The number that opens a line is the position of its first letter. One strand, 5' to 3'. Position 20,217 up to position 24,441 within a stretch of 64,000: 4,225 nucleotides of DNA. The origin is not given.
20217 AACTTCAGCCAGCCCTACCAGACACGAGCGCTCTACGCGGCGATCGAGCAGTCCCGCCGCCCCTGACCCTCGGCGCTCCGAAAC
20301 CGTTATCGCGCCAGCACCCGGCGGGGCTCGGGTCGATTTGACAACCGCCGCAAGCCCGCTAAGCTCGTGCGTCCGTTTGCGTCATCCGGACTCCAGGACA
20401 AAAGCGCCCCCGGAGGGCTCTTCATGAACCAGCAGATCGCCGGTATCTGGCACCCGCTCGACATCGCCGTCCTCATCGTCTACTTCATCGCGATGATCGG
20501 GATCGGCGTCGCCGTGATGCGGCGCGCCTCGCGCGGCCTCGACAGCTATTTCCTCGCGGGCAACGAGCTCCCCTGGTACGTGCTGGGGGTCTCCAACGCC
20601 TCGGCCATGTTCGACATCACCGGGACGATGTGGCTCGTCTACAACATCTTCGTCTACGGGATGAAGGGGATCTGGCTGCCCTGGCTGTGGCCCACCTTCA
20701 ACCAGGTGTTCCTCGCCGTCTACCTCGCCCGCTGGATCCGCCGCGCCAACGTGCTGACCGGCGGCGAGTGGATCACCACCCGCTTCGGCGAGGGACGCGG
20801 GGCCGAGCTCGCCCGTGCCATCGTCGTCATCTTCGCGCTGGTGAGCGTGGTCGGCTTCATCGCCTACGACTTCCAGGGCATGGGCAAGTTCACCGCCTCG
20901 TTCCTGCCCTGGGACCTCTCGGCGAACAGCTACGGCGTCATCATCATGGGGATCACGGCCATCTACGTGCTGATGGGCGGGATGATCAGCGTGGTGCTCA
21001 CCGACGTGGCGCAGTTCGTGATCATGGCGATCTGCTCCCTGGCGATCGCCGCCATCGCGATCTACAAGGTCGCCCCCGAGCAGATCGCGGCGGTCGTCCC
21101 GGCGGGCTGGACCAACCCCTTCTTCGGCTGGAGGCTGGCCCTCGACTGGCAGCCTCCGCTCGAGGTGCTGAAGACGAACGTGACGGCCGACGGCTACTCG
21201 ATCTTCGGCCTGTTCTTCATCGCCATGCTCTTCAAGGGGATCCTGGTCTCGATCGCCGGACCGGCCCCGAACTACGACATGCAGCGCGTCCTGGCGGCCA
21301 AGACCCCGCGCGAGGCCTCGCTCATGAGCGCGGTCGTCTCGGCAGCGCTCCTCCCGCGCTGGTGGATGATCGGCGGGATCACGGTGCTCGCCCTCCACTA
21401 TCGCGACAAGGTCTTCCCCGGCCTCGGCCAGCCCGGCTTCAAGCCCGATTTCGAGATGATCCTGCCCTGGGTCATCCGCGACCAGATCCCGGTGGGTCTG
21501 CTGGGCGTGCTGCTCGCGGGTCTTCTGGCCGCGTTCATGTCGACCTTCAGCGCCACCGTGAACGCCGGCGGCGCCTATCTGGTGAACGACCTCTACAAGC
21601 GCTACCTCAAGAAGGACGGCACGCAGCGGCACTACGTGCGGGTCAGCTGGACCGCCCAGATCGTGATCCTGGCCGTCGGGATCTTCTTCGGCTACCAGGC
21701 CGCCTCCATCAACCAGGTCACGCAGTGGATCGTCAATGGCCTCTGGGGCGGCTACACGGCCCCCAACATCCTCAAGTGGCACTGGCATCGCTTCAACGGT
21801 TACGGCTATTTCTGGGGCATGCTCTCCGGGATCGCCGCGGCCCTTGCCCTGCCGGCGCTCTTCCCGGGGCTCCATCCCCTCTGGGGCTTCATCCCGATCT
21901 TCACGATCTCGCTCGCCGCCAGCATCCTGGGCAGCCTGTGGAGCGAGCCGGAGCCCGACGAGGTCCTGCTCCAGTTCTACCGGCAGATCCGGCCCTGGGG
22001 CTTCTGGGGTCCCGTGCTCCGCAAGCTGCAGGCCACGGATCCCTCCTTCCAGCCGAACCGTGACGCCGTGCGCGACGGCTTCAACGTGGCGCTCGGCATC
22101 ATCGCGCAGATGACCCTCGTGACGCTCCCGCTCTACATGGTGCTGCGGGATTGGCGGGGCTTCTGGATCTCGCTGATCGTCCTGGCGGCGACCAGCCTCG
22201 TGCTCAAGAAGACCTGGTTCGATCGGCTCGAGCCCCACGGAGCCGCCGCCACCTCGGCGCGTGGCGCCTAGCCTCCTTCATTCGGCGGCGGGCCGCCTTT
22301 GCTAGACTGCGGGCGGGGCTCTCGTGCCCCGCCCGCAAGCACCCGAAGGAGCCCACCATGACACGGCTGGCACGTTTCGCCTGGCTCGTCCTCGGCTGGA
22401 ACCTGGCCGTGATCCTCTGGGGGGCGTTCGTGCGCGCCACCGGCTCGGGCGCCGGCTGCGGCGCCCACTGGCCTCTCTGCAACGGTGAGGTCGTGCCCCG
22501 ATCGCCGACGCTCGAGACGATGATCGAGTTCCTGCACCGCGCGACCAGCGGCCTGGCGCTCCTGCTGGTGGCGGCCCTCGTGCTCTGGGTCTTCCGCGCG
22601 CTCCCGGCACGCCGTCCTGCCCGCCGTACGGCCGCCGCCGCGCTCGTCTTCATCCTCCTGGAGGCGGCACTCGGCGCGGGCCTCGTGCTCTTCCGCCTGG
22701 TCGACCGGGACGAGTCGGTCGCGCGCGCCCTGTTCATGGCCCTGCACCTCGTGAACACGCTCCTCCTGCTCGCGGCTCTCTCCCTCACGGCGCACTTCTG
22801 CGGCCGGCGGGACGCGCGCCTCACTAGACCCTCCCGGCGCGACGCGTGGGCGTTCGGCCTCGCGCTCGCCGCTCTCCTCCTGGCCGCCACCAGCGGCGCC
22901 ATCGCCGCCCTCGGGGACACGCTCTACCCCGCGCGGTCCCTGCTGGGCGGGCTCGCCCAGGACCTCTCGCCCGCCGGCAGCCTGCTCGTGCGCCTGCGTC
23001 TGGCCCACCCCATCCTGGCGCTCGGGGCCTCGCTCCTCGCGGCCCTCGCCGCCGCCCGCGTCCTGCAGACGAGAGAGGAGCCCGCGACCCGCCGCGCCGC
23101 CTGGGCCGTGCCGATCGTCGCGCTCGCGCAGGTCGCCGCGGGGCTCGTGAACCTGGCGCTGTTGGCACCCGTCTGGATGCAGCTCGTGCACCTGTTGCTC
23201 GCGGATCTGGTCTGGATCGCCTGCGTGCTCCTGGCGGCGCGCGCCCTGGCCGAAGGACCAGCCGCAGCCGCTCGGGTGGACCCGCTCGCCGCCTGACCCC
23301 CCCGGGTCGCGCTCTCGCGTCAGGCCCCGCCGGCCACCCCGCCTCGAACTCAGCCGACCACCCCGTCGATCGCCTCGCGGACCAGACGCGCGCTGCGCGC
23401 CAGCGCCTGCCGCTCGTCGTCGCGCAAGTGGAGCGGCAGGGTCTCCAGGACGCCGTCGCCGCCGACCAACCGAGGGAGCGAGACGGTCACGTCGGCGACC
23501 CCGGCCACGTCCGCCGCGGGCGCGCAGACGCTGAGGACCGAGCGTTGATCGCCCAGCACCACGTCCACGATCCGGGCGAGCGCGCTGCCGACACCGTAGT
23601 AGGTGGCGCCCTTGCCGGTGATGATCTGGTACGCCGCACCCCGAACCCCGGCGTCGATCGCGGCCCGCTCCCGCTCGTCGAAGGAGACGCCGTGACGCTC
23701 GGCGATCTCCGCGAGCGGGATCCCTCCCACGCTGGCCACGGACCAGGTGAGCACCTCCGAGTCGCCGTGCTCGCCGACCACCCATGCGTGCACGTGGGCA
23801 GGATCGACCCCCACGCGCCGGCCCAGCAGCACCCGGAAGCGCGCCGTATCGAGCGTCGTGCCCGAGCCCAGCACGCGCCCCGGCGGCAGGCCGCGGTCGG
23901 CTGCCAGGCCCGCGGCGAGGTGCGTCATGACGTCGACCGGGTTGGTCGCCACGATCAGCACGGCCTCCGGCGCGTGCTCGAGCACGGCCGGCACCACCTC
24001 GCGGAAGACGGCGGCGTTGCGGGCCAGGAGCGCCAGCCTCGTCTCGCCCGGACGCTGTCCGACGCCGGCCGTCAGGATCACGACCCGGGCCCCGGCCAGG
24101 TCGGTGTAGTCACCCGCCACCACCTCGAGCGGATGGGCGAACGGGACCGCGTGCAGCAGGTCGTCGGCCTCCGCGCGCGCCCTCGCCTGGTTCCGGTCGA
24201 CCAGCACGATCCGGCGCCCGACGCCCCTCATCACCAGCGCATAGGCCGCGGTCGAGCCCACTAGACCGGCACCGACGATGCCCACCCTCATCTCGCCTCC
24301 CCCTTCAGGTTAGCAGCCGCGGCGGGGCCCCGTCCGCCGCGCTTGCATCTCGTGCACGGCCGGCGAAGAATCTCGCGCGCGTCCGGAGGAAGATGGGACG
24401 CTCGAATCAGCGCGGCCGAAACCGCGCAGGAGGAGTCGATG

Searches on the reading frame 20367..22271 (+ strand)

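Call 37: search_protein_families(library=pfam, proteins=[window:20367-22271:+], max_evalue=0.00001)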
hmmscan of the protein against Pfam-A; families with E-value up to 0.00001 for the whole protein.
window:20367-22271:+ (634 aa): 1 family
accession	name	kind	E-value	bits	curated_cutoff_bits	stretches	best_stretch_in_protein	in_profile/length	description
PF00474.23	SSF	-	3.4e-35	122.1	22.8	1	61-488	1-406/406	Sodium:solute symporter family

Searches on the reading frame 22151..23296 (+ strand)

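Call 37: search_protein_families(library=pfam, proteins=[window:22151-23296:+], max_evalue=0.00001)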
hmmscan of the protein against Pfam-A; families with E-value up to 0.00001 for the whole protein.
window:22151-23296:+ (381 aa): 1 family
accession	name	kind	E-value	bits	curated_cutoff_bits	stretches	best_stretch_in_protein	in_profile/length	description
PF02628.20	COX15-CtaA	-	4.9e-38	131.4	29.9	1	75-359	2-322/322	Cytochrome oxidase assembly protein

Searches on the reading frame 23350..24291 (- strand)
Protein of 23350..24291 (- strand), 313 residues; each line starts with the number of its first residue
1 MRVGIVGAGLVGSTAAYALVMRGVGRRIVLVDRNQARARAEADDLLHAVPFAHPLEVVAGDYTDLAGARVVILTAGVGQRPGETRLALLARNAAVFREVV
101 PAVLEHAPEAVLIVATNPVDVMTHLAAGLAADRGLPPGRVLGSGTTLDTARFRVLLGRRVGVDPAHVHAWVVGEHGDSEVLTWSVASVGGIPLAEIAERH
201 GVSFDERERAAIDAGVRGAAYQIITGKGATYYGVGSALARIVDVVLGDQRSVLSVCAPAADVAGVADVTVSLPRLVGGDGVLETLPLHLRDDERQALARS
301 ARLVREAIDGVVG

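Call 37: search_protein_families(library=pfam, proteins=[window:23350-24291:-], max_evalue=0.00001)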
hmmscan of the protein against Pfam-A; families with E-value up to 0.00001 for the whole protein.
window:23350-24291:- (313 aa): 2 families
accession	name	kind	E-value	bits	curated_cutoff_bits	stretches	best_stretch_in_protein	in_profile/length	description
PF00056.29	Ldh_1_N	-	6.9e-35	120.6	27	1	1-129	1-131/141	lactate/malate dehydrogenase, NAD binding domain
PF02866.23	Ldh_1_C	-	4.2e-33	115.2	22.6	1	145-309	1-168/174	lactate/malate dehydrogenase, alpha/beta C-terminal domain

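Call 39: find_encoding_contigs(protein=window:23350-24291:-, flank=1000, max_places=10)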
Protein window:23350-24291:- (313 aa): no gene with exactly this product is on record in the collection.
